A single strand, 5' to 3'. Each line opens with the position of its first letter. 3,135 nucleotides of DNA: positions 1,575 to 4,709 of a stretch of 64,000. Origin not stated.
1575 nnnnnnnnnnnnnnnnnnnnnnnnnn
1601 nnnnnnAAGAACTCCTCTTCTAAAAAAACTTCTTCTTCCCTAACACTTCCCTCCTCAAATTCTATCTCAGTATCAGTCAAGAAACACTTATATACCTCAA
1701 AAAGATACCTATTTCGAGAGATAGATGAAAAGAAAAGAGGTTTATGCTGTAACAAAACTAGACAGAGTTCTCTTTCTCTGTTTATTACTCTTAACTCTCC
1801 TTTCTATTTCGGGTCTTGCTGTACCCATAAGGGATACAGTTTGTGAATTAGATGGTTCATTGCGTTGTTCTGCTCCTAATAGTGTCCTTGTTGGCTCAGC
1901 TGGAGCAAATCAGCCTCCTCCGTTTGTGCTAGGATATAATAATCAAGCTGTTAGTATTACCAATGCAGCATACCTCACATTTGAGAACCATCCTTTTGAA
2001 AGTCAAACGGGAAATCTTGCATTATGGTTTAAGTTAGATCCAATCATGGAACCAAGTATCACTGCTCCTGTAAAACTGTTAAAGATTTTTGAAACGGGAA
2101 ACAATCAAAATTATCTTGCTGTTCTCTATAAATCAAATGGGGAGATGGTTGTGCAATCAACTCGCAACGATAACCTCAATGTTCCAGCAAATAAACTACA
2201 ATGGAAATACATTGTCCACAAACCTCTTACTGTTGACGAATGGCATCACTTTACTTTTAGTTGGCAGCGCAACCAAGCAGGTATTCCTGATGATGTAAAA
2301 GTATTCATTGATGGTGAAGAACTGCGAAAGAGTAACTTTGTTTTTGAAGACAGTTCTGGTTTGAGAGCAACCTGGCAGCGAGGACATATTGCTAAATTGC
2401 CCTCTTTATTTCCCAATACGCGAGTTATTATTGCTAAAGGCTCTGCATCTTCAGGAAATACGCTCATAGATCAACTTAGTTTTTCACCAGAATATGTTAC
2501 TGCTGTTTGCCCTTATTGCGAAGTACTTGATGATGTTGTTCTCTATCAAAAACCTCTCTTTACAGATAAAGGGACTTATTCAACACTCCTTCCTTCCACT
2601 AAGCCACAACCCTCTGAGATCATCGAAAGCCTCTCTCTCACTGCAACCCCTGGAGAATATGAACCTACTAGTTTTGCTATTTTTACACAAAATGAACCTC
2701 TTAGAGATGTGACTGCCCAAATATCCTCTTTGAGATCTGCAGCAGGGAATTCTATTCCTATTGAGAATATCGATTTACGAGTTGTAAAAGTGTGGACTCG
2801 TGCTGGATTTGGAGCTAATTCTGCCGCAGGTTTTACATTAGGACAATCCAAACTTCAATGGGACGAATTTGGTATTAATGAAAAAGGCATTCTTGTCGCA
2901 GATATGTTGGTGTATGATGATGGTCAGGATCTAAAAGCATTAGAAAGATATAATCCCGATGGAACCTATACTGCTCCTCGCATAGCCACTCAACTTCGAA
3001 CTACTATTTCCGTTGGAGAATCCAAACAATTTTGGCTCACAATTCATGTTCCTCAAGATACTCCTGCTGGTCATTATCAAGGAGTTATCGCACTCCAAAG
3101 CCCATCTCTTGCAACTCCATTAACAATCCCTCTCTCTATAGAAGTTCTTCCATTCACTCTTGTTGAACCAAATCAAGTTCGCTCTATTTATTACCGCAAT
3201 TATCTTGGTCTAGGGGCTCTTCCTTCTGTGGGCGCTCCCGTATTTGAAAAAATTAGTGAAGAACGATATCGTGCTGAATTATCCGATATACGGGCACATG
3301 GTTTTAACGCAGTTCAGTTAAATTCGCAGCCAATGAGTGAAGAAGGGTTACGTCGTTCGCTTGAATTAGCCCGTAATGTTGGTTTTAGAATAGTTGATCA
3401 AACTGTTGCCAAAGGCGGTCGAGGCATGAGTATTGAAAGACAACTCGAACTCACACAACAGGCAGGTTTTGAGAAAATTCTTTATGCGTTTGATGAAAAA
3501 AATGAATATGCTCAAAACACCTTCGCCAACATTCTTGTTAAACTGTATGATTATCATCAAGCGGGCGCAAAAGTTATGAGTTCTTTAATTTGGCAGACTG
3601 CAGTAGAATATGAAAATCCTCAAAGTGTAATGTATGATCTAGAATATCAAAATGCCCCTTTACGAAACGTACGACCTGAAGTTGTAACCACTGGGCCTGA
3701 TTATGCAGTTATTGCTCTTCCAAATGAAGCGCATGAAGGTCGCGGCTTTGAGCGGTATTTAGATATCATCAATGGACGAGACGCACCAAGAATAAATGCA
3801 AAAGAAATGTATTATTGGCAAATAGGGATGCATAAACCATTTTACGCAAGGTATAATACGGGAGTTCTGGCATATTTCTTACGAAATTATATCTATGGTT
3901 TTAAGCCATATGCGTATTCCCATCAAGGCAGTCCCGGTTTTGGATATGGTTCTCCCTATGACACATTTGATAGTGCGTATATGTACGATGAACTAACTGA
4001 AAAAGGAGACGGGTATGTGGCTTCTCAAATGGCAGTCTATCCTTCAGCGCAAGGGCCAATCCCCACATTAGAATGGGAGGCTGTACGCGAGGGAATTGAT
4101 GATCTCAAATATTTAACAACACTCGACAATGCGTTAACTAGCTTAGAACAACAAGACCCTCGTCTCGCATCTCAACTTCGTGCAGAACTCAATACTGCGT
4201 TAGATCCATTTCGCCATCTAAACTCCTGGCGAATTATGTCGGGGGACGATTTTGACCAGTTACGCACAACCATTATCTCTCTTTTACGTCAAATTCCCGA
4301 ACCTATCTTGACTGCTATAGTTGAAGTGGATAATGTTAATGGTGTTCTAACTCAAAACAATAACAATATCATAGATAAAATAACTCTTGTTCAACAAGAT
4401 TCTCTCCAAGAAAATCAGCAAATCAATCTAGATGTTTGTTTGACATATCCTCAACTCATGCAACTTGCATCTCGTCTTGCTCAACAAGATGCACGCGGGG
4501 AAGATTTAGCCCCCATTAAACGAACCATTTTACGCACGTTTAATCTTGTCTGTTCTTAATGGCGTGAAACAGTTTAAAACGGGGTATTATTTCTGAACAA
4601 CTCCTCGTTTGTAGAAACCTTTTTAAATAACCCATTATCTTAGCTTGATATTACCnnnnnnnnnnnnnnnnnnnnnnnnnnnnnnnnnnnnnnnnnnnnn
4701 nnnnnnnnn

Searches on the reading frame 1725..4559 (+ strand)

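Call 15: search_protein_families(library=pfam, proteins=[window:1725-4559:+], max_evalue=0.001)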
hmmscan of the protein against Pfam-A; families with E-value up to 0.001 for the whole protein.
window:1725-4559:+ (944 aa): 3 families
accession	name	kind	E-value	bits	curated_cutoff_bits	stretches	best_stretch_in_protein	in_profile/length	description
PF22680.2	Glyco_hydro_123_N_2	-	6.1e-08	33.1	27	1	302-458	22-141/142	Glycoside hydrolase 123 N-terminal domain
PF13385.13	Laminin_G_3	-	1.9e-05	25.3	27.6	1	80-204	3-106/151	Concanavalin A-like lectin/glucanases superfamily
PF19543.5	GH123_N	-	0.00019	19.9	22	0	409-474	242-305/969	Glycoside hydrolase 123, N-terminal domain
